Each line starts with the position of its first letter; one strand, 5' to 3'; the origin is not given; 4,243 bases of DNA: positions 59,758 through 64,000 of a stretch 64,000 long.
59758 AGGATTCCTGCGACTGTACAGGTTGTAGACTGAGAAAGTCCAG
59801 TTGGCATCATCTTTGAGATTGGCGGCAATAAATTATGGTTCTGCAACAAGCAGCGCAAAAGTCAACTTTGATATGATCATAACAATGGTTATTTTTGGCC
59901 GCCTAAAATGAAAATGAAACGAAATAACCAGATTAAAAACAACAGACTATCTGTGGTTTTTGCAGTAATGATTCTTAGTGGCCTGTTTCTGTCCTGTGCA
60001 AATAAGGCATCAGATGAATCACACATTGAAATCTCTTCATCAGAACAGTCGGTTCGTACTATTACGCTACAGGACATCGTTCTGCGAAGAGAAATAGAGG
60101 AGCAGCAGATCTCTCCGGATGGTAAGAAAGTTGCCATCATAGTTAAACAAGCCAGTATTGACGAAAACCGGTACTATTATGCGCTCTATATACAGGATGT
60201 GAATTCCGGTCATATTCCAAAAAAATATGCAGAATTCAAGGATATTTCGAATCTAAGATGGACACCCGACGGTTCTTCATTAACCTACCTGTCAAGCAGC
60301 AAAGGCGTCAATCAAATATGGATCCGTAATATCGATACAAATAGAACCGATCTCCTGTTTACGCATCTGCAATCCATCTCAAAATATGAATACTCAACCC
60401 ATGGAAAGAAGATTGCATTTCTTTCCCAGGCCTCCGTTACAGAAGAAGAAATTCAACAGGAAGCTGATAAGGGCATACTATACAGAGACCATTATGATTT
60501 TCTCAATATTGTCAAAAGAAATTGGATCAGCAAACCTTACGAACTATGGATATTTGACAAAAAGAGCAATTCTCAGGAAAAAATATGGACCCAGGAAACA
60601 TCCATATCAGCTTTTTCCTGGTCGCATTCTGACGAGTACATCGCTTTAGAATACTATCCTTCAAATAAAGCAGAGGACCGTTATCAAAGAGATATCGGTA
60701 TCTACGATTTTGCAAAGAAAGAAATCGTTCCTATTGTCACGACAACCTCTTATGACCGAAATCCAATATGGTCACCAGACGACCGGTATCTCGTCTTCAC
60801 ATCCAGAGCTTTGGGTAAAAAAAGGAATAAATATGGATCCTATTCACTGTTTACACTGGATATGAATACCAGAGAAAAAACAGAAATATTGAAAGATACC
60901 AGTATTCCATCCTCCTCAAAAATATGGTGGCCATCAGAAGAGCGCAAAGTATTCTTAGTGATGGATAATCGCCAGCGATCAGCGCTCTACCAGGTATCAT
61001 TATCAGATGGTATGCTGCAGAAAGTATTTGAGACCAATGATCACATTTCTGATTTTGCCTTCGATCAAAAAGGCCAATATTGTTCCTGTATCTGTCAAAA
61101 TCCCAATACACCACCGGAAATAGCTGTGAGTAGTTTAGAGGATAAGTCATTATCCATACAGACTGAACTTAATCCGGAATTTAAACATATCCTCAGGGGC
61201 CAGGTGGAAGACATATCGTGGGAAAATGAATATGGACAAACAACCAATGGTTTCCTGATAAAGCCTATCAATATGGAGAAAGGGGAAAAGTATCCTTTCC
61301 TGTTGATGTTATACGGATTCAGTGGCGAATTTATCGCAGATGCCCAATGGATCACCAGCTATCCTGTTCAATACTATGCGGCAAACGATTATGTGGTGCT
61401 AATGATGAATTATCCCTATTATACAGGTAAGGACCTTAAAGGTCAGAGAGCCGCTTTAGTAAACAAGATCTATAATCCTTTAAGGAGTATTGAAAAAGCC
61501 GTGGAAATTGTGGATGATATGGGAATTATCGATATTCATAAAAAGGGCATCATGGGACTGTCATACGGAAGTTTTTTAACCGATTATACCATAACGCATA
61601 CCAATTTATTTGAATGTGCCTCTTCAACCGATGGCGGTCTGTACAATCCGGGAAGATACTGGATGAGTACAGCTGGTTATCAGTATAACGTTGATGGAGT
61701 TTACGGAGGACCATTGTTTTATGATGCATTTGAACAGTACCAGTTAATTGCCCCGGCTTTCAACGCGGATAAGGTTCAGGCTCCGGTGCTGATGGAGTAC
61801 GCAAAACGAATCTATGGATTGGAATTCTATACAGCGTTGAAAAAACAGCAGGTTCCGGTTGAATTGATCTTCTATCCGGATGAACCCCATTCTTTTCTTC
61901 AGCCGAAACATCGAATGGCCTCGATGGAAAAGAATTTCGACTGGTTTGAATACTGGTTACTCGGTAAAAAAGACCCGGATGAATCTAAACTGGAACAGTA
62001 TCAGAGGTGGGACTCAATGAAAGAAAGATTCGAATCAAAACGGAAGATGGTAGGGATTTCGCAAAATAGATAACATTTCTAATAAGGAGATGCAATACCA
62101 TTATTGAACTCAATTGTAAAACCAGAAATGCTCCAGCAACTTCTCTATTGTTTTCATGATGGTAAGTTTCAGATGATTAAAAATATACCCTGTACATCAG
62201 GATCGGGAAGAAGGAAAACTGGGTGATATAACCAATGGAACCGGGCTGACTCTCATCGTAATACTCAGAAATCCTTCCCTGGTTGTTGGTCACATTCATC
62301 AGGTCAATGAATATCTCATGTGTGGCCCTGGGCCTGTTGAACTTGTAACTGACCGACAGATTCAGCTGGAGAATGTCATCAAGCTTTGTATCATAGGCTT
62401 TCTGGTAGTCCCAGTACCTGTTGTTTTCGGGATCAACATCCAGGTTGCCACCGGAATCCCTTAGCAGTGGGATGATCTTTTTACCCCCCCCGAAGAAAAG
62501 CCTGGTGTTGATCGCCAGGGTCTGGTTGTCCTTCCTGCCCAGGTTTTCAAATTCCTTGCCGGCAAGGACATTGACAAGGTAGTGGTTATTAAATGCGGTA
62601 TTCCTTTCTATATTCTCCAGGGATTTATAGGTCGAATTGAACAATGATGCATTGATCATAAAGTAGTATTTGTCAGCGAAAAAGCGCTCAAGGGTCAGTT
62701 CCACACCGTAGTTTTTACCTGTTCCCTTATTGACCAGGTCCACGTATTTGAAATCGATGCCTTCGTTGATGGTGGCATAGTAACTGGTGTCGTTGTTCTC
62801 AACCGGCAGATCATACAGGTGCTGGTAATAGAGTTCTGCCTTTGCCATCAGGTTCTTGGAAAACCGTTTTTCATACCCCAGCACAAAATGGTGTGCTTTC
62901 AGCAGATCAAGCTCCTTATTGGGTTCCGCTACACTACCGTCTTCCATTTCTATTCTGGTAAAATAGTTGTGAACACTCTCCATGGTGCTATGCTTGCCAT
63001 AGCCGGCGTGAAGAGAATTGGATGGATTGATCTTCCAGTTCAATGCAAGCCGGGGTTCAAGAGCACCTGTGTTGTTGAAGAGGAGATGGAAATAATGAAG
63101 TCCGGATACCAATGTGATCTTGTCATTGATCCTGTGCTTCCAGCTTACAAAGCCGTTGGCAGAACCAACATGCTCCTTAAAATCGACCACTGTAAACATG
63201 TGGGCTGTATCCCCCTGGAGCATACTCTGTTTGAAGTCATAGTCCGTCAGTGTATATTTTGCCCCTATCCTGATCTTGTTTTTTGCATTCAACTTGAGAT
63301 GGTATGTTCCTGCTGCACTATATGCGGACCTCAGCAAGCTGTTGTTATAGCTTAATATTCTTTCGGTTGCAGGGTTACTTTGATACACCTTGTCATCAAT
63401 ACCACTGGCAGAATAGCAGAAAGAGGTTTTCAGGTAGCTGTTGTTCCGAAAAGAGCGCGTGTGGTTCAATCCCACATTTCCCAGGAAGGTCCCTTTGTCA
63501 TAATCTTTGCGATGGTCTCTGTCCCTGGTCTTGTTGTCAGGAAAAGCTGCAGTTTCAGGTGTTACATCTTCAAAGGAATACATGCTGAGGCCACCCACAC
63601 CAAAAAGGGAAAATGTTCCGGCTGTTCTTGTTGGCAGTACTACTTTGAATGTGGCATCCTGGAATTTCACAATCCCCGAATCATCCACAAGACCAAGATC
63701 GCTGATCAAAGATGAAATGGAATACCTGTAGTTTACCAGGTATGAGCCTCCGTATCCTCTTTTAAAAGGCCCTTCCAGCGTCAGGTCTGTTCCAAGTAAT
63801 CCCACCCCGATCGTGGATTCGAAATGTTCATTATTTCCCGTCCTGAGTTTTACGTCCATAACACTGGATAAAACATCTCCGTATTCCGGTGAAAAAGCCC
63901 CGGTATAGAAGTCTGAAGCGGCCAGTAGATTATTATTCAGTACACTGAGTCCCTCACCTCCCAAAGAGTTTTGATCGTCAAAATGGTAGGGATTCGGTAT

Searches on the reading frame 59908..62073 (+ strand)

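Call 35: search_protein_families(library=pfam, proteins=[window:59908-62073:+])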
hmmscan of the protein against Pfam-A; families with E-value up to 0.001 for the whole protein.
window:59908-62073:+ (721 aa): 4 families
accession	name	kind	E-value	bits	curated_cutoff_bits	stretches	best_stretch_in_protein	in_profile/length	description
PF00326.27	Peptidase_S9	-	3e-17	63.2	22.6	1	485-684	5-210/213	Prolyl oligopeptidase family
PF07676.18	PD40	-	1.6e-13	50.7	20.9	1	275-300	3-28/38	WD40-like Beta Propeller Repeat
PF00930.27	DPPIV_N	-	5.9e-09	35.5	22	0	69-145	1-73/354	Dipeptidyl peptidase IV (DPP IV) N-terminal region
PF25174.1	Beta-prop_THOC3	-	1.2e-05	25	305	0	58-175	86-192/272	THOC3 beta-propeller domain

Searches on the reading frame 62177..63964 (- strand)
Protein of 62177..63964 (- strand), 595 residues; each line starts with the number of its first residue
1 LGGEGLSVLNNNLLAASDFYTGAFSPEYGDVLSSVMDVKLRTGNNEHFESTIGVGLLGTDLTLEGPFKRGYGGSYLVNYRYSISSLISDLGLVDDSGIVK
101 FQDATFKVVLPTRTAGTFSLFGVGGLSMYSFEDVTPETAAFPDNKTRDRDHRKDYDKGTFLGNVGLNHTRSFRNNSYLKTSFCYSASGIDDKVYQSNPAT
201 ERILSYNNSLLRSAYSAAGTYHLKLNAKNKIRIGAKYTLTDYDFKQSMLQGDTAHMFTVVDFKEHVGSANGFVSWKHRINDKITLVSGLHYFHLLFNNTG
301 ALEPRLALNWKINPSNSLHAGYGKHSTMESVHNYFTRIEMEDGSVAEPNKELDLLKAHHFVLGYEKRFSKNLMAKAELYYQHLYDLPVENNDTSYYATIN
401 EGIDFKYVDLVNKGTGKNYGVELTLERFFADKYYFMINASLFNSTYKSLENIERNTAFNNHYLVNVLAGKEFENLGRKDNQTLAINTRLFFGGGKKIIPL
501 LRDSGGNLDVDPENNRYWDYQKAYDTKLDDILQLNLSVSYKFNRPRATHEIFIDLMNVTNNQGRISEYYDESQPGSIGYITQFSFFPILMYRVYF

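Call 35: search_protein_families(library=pfam, proteins=[window:62177-63964:-])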
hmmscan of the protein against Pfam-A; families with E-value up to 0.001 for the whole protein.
window:62177-63964:- (595 aa): 1 family
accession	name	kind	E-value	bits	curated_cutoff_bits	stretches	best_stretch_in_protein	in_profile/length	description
PF00593.30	TonB_dep_Rec_b-barrel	-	6.5e-15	56.4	27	1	132-545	38-425/436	TonB dependent receptor-like, beta-barrel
